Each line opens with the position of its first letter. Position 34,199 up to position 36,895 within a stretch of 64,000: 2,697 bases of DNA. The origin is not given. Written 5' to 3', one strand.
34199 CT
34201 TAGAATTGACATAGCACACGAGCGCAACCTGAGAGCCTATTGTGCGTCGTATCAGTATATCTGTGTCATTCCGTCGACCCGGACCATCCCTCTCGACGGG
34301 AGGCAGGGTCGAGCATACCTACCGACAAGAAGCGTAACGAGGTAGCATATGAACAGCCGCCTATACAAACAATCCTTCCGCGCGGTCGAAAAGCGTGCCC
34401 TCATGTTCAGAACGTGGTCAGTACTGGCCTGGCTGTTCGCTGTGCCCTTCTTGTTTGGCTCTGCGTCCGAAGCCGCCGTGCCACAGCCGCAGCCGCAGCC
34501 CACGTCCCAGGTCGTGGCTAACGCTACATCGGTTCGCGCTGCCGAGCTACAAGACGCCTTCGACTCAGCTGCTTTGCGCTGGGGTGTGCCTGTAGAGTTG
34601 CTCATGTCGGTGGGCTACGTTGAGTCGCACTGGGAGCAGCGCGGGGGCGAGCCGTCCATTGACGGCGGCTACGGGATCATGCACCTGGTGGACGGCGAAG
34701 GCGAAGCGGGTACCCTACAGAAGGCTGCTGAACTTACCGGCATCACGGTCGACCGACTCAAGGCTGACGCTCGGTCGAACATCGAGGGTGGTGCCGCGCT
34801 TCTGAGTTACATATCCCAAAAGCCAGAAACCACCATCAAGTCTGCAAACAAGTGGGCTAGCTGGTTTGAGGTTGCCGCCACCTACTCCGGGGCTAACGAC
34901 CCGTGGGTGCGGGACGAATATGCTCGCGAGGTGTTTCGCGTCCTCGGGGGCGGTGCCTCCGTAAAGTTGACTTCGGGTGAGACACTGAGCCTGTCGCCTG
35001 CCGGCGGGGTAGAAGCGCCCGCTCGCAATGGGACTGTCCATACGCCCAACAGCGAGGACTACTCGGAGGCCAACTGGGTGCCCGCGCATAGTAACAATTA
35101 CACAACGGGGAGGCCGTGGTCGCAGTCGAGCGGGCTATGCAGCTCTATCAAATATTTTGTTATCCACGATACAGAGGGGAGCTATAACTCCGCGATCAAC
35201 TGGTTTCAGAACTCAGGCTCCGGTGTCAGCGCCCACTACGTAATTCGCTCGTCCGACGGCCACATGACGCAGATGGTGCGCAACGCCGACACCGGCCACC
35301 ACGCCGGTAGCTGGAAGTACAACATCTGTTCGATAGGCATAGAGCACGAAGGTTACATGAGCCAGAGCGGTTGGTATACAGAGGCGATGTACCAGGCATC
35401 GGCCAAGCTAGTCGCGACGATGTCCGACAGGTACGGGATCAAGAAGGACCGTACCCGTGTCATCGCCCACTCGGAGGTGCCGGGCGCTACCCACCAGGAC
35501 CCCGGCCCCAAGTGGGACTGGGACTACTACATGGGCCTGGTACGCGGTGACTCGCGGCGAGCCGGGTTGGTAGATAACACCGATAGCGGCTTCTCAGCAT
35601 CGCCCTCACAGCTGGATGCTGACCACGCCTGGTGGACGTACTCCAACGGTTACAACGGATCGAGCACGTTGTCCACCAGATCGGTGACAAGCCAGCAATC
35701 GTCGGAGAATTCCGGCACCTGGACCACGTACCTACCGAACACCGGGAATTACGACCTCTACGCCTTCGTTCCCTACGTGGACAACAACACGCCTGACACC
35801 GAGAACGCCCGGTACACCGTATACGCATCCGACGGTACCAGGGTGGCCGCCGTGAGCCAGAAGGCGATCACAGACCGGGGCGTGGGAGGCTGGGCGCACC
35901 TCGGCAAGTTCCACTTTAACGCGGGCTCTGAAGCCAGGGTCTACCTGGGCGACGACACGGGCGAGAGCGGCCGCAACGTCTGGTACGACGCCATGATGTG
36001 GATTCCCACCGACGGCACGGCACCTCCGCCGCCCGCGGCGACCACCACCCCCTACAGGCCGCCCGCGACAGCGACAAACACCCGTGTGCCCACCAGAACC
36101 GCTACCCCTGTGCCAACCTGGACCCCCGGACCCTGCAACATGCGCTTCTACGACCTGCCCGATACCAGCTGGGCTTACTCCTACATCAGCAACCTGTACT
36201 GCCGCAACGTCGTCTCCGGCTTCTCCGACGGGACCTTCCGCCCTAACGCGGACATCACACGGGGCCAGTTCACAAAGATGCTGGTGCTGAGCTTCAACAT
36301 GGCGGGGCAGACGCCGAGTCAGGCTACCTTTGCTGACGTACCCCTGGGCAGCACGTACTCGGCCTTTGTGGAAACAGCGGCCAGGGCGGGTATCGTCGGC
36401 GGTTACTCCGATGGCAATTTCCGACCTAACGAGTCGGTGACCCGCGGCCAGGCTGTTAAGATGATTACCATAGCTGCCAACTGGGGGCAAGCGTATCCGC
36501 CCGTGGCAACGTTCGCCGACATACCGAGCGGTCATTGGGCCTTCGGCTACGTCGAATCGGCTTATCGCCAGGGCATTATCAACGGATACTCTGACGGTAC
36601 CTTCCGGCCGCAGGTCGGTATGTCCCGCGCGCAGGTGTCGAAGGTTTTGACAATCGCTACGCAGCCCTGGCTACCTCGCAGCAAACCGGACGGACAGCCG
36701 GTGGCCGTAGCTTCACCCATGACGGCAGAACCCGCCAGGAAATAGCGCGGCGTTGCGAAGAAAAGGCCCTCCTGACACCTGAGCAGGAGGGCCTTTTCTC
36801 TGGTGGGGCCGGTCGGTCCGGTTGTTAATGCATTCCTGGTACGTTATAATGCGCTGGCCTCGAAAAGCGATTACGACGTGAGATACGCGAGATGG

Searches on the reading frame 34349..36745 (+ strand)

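Call 72: search_protein_families(library=pfam, proteins=[window:34349-36745:+], max_evalue=0.00001)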
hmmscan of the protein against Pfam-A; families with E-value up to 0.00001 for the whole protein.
window:34349-36745:+ (798 aa): 3 families
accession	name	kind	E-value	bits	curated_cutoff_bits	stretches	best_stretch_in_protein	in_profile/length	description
PF00395.25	SLH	-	2.5e-41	139.8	20.8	3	721-763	1-43/44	S-layer homology domain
PF01510.30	Amidase_2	-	6.9e-31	107.7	26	1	266-387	4-131/131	N-acetylmuramoyl-L-alanine amidase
PF25275.1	Golvesin_C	-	1.5e-13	51.4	31.6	1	424-549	13-128/132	Golvesin C-terminal domain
